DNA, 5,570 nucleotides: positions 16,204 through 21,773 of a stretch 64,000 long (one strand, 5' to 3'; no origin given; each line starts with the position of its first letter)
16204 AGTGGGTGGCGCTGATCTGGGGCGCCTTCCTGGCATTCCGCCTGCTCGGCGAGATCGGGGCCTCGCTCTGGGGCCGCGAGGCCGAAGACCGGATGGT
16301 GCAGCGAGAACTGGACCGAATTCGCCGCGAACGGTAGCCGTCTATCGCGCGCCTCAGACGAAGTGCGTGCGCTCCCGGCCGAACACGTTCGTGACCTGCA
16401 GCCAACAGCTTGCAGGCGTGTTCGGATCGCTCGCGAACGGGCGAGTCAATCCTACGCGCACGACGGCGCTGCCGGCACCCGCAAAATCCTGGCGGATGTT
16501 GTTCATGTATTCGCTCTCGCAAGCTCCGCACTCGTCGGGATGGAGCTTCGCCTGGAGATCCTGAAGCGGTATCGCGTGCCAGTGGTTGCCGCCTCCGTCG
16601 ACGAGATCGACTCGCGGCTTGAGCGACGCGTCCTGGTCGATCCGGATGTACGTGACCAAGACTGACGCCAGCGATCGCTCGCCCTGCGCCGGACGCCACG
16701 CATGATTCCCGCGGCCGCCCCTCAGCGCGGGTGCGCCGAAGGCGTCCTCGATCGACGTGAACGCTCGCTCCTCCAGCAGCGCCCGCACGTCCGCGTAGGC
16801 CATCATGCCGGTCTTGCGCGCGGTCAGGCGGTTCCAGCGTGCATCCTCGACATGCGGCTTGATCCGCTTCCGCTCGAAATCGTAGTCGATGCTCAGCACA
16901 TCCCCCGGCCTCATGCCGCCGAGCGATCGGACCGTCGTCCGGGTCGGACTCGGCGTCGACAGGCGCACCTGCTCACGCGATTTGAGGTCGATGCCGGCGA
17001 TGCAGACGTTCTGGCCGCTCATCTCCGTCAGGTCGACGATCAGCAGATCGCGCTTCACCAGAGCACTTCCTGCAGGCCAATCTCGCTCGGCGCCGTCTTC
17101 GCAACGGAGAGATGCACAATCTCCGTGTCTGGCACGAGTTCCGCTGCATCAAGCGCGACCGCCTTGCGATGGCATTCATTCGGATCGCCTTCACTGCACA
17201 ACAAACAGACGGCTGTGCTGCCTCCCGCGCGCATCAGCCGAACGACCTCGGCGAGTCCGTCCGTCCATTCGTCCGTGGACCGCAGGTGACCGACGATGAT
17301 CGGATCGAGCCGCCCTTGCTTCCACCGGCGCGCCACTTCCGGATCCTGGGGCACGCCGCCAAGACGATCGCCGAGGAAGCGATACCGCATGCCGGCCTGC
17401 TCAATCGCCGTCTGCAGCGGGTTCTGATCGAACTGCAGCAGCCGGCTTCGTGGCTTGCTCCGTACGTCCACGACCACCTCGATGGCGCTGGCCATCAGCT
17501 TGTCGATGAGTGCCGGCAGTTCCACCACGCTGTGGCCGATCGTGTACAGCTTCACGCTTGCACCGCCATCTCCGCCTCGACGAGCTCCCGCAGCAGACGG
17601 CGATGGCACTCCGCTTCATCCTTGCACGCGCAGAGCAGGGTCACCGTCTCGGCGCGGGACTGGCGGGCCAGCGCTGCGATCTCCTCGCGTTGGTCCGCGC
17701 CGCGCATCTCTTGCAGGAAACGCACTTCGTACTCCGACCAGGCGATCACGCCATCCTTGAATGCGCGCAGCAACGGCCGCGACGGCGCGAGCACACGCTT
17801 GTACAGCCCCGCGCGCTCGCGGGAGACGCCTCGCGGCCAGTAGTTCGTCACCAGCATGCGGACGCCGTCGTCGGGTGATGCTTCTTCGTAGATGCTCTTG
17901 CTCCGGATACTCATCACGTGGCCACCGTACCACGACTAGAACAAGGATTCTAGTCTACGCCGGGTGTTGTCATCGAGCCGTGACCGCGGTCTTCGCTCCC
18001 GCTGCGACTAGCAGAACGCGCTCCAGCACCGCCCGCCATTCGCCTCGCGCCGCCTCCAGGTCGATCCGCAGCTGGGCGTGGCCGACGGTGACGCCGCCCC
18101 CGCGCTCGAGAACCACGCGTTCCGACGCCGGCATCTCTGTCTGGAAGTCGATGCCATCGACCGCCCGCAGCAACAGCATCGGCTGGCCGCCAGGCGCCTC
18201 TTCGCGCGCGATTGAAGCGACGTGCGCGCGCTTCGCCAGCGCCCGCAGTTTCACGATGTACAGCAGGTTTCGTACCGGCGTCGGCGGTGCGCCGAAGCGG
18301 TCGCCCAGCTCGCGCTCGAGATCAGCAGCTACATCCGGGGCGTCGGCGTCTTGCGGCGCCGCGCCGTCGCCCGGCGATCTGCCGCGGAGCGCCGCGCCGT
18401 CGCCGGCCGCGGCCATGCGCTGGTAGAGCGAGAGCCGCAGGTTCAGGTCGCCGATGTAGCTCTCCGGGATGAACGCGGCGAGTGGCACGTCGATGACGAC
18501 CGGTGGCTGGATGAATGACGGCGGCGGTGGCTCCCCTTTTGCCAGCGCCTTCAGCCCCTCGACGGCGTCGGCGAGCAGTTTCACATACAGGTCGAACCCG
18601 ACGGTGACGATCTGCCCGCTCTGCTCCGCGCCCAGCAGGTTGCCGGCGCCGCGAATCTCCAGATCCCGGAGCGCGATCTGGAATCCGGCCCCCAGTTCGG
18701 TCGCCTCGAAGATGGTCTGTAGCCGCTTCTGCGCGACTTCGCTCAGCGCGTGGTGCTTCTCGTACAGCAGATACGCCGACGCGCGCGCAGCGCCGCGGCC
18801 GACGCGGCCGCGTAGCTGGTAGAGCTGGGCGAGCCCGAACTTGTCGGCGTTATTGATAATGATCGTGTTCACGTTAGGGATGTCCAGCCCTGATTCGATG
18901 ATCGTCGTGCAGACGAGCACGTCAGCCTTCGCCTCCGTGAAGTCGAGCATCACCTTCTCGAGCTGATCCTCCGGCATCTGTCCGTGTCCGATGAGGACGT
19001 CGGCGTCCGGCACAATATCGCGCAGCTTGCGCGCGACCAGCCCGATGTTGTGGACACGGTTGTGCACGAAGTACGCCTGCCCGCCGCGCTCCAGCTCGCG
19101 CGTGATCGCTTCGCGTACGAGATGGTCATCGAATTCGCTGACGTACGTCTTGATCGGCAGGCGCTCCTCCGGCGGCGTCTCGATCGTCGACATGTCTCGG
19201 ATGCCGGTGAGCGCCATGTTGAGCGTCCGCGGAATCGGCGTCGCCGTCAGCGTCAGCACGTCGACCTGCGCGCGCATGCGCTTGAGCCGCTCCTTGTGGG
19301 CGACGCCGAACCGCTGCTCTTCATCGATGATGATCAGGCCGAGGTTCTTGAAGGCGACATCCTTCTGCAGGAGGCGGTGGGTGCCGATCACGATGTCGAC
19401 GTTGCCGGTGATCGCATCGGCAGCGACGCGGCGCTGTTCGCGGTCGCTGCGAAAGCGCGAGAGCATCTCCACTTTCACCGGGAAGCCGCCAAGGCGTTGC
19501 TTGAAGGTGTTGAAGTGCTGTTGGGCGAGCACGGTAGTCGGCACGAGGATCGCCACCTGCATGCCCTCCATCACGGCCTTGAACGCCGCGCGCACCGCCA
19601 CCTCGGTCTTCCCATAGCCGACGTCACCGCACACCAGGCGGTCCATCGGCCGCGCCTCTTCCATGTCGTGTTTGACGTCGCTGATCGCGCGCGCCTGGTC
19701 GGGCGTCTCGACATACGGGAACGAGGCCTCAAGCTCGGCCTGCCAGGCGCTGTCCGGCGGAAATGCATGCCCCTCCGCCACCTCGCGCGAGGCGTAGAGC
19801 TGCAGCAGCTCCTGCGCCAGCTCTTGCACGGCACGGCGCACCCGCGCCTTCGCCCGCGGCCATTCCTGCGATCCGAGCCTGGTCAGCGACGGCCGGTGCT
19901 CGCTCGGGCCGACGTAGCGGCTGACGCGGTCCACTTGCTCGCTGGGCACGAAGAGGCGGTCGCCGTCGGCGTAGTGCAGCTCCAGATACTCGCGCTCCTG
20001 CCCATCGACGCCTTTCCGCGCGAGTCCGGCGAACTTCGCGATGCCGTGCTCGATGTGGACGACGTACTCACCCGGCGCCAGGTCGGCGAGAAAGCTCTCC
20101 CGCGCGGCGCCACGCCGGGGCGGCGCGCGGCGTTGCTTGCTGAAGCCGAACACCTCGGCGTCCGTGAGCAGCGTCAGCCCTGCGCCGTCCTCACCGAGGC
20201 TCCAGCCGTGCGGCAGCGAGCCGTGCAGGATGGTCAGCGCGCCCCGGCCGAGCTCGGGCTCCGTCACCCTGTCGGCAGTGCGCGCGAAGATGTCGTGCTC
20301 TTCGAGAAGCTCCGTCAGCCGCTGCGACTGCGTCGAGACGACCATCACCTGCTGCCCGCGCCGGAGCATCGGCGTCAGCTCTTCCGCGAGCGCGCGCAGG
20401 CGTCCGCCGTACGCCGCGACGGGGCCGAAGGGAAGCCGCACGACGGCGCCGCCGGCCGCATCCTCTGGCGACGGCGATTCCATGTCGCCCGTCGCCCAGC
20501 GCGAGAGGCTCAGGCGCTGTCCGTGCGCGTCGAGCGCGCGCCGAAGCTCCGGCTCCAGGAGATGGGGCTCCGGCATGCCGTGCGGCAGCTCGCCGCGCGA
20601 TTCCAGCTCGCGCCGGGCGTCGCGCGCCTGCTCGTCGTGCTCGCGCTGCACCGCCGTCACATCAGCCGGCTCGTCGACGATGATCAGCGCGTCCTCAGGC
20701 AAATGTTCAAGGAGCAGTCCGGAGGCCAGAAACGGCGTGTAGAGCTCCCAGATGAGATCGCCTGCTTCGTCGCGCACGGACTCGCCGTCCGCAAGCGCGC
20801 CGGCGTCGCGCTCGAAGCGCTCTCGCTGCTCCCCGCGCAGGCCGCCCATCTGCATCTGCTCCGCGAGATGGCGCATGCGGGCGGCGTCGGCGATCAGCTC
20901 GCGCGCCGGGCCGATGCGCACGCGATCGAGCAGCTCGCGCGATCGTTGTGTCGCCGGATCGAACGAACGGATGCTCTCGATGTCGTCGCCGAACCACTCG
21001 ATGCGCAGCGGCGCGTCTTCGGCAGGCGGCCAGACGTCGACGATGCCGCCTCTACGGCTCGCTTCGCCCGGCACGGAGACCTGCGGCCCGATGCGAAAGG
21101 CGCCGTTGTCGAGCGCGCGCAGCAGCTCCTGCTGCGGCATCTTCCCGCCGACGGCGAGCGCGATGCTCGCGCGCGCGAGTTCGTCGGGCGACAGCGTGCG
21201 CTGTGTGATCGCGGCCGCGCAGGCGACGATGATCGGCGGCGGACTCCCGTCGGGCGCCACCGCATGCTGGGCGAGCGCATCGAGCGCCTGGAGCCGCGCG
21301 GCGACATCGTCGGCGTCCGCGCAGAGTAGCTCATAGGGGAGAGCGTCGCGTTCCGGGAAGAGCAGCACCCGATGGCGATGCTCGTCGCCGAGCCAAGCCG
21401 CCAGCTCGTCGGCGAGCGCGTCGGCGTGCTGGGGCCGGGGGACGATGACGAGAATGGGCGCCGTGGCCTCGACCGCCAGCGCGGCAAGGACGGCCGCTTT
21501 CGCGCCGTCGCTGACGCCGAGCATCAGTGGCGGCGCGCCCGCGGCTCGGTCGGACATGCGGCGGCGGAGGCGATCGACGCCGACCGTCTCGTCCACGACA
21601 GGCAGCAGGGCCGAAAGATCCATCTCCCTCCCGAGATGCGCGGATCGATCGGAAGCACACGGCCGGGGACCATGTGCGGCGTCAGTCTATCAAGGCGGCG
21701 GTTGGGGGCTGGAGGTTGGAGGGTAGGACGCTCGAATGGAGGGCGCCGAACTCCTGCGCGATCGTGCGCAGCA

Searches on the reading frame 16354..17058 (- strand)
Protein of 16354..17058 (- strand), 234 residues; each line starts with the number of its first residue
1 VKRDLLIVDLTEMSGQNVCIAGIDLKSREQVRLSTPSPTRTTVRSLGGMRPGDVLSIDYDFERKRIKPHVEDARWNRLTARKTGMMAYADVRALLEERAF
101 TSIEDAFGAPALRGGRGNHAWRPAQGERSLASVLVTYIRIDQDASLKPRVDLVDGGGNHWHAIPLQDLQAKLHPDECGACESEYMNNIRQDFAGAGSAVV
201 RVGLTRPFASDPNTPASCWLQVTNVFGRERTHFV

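Call 74: search_protein_families(library=pfam, proteins=[window:16354-17058:-], max_evalue=0.00001)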
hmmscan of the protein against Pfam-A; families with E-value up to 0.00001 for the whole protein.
window:16354-17058:- (234 aa): 1 family
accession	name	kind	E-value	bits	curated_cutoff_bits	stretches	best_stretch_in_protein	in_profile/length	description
PF22557.2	DuOB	-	1.5e-06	28.8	27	1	15-225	12-210/210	Dual OB-containing domain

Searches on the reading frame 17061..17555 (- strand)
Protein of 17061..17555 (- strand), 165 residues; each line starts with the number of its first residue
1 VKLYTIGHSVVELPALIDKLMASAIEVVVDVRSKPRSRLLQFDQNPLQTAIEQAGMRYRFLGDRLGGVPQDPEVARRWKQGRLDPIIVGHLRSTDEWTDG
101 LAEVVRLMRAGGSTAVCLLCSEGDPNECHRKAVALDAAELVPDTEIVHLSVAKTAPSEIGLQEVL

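Call 74: search_protein_families(library=pfam, proteins=[window:17061-17555:-], max_evalue=0.00001)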
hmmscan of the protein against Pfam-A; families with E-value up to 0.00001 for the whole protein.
window:17061-17555:- (165 aa): 1 family
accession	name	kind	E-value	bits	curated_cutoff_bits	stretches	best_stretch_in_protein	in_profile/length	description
PF04343.18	DUF488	-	1.3e-16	61.7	22.2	1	15-134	4-118/121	Domain of unknown function DUF488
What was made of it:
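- Checked: The DUF488 genes lie on the far side of mfd, at 17061-17917 (call 74).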

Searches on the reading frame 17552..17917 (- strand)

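Call 74: search_protein_families(library=pfam, proteins=[window:17552-17917:-], max_evalue=0.00001)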
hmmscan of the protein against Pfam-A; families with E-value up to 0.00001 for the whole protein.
window:17552-17917:- (121 aa): 3 families
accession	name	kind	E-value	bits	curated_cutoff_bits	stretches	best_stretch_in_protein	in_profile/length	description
PF22751.1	DUF488-N3a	-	4.4e-29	101.6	27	1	4-116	1-117/118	Active DUF488-N3 subclade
PF22752.1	DUF488-N3i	-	1e-22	81.5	27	1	4-120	2-118/131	Inactive DUF488-N3 subclade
PF04343.18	DUF488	-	5.7e-19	69.4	22.2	1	7-112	3-120/121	Domain of unknown function DUF488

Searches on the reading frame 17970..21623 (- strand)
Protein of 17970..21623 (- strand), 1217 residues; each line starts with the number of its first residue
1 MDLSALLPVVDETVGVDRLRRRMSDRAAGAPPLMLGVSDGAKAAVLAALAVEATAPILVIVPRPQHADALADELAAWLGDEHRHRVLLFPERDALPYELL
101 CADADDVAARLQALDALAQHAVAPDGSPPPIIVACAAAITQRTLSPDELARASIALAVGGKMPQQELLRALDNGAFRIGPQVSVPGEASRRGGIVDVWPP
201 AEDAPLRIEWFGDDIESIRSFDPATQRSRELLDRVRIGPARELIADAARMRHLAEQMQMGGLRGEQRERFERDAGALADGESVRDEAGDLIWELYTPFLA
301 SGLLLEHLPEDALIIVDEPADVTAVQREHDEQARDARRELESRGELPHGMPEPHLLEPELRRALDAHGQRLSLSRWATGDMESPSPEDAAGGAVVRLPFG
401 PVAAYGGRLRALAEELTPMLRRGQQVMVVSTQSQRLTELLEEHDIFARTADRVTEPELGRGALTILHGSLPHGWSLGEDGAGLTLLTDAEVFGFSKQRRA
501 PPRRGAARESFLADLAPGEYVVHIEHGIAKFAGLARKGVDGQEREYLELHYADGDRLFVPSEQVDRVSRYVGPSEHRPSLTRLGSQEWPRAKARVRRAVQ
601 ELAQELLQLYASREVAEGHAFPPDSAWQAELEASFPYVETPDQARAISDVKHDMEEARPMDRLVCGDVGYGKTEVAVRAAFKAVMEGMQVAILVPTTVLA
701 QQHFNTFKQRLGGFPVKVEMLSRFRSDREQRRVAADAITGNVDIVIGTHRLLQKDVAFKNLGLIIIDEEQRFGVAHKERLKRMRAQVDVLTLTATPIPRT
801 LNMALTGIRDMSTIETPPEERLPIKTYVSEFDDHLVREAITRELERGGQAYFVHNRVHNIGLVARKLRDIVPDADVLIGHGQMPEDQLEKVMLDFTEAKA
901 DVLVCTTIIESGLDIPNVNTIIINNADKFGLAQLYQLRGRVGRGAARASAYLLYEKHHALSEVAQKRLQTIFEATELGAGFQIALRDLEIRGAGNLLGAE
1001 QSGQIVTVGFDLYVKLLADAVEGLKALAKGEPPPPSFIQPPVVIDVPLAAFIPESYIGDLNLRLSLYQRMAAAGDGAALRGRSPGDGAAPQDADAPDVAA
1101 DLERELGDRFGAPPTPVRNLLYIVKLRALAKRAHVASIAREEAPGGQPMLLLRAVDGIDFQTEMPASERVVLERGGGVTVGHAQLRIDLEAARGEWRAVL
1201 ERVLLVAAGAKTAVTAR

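Call 61: find_homologous_proteins(query=window:17970-21623:-, max_evalue=1e-100)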
Query window:17970-21623:- (1217 aa): 457 proteins with E <= 1e-100 among 8000 candidates; the best 120 are listed.
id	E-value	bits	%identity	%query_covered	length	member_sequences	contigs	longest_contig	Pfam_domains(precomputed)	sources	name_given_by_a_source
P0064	0.0e+0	2680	100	100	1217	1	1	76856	PF02559.23,PF00270.36,PF17757.7,PF03461.21,PF00271.38,PF04851.22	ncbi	-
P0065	0.0e+0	2144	81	99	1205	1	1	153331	PF02559.23,PF00270.36,PF17757.7,PF03461.21,PF00271.38,PF04851.22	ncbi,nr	ncbi:MAG: transcription-repair coupling factor [Chloroflexota bacterium]|nr:transcription-repair cou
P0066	0.0e+0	2119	80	100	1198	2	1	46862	PF02559.23,PF00270.36,PF17757.7,PF03461.21,PF00271.38,PF04851.22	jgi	-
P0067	0.0e+0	2002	77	99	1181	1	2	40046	PF02559.23,PF00270.36,PF17757.7,PF03461.21,PF00271.38,PF04851.22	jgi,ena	-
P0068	0.0e+0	1983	76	98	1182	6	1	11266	PF02559.23,PF00270.36,PF17757.7,PF03461.21,PF00271.38,PF04851.22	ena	-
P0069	0.0e+0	1976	76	99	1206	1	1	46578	PF02559.23,PF00270.36,PF17757.7,PF03461.21,PF00271.38,PF04851.22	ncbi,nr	ncbi:MAG: transcription-repair coupling factor [Chloroflexi bacterium]|nr:transcription-repair coupl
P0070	0.0e+0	1969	76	100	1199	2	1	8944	PF02559.23,PF00270.36,PF17757.7,PF03461.21,PF00271.38,PF04851.22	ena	-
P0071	0.0e+0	1969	76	99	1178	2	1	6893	PF02559.23,PF00270.36,PF17757.7,PF03461.21,PF00271.38,PF04851.22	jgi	jgi:transcription-repair coupling factor (superfamily II helicase)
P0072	0.0e+0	1945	76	99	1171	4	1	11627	PF02559.23,PF00270.36,PF17757.7,PF03461.21,PF00271.38,PF04851.22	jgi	jgi:transcription-repair coupling factor (superfamily II helicase)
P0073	0.0e+0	1938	75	99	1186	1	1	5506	PF02559.23,PF00270.36,PF17757.7,PF03461.21,PF00271.38,PF04851.22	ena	-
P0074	0.0e+0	1934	75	99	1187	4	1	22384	PF02559.23,PF00270.36,PF17757.7,PF03461.21,PF00271.38,PF04851.22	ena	-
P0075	0.0e+0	1930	75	99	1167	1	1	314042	PF02559.23,PF00270.36,PF17757.7,PF03461.21,PF00271.38,PF04851.22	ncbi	-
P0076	0.0e+0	1927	75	99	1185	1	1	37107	PF02559.23,PF00270.36,PF17757.7,PF03461.21,PF00271.38,PF04851.22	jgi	jgi:transcription-repair coupling factor (superfamily II helicase)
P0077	0.0e+0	1913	72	99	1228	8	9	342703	PF02559.23,PF00270.36,PF17757.7,PF03461.21,PF00271.38,PF04851.22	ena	-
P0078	0.0e+0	1909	73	99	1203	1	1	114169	PF02559.23,PF00270.36,PF17757.7,PF03461.21,PF00271.38,PF04851.22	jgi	jgi:transcription-repair coupling factor (superfamily II helicase)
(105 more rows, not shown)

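Call 62: find_encoding_contigs(protein=P0065, flank=8000, max_places=1)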
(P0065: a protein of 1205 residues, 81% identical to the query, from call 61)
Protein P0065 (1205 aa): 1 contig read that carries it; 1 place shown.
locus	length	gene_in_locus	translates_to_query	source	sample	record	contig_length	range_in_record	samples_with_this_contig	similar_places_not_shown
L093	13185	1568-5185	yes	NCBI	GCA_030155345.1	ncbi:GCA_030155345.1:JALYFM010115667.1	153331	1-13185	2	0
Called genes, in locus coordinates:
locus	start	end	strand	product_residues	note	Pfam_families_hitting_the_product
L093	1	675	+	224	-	PF01195:Pept_tRNA_hydro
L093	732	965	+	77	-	-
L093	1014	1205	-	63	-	-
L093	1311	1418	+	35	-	-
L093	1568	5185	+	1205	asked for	PF17757:UvrB_inter, PF02559:CarD_TRCF_RID, PF00270:DEAD, PF04851:ResIII, PF00271:Helicase_C, PF03461:TRCF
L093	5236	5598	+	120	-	PF04343:DUF488, PF22751:DUF488-N3a, PF22752:DUF488-N3i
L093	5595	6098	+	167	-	PF04343:DUF488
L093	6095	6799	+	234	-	PF22557:DuOB (weak)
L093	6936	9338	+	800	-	PF16697:Yop-YscD_cpl, PF00498:FHA, PF16697:Yop-YscD_cpl, PF00498:FHA, PF00005:ABC_tran, PF13304:AAA_21, PF01061:ABC2_membrane, PF12698:ABC2_membrane_3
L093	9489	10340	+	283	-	PF16697:Yop-YscD_cpl, PF00498:FHA, PF00211:Guanylate_cyc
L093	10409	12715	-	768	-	PF23759:GBD_T9SS_assoc (faint), PF04151:PPC (faint)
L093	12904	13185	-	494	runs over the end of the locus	PF13810:DUF4185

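Call 63: find_encoding_contigs(protein=P0066, flank=8000, max_places=1)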
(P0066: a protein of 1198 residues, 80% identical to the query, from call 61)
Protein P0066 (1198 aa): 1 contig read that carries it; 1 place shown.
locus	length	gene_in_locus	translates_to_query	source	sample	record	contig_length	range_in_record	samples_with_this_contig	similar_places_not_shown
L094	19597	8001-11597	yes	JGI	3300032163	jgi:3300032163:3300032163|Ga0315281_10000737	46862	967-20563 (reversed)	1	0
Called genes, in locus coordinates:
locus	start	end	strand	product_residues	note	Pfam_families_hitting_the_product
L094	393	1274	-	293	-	PF00763:THF_DHG_CYH, PF02882:THF_DHG_CYH_C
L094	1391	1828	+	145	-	PF01648:ACPS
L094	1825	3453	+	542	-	PF03853:YjeF_N, PF01256:Carb_kinase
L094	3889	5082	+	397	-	PF00266:Aminotran_5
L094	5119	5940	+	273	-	-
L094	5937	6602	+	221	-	PF01195:Pept_tRNA_hydro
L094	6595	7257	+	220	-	-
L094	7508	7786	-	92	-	PF03683:UPF0175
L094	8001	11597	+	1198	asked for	PF17757:UvrB_inter, PF02559:CarD_TRCF_RID, PF00270:DEAD, PF04851:ResIII, PF00271:Helicase_C, PF03461:TRCF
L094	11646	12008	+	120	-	PF04343:DUF488, PF22751:DUF488-N3a, PF22752:DUF488-N3i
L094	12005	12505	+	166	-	PF04343:DUF488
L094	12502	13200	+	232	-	-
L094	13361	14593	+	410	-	PF09925:DUF2157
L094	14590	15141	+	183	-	PF14345:GDYXXLXY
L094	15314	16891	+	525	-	PF00501:AMP-binding, PF13193:AMP-binding_C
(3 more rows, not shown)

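Call 64: find_encoding_contigs(protein=P0069, flank=8000, max_places=1)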
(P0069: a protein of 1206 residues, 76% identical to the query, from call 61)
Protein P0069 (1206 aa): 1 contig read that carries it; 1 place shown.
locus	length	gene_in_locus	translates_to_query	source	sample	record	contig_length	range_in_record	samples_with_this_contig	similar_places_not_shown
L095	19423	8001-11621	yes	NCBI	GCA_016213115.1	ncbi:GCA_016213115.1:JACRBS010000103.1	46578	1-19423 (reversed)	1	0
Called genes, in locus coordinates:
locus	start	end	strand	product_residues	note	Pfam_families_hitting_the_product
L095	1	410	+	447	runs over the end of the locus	PF01933:CofD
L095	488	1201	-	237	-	PF01978:TrmB (faint), PF02082:Rrf2 (faint), PF12802:MarR_2 (faint), PF24034:DUF7343 (faint), PF25212:HVO_A0114 (faint), PF01047:MarR (faint), PF03965:Penicillinase_R (faint), PF07848:PaaX (faint), +5 more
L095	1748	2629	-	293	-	PF00763:THF_DHG_CYH, PF02882:THF_DHG_CYH_C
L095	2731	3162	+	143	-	PF01648:ACPS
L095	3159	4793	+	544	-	PF03853:YjeF_N, PF01256:Carb_kinase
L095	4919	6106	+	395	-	PF00266:Aminotran_5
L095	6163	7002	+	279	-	-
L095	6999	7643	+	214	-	PF01195:Pept_tRNA_hydro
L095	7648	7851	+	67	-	-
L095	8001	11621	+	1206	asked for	PF17757:UvrB_inter, PF02559:CarD_TRCF_RID, PF00270:DEAD, PF04851:ResIII, PF00271:Helicase_C, PF03461:TRCF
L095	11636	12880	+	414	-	PF09925:DUF2157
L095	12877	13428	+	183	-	PF14345:GDYXXLXY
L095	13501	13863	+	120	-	PF04343:DUF488, PF22751:DUF488-N3a, PF22752:DUF488-N3i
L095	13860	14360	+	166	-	PF04343:DUF488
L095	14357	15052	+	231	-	PF22557:DuOB (weak)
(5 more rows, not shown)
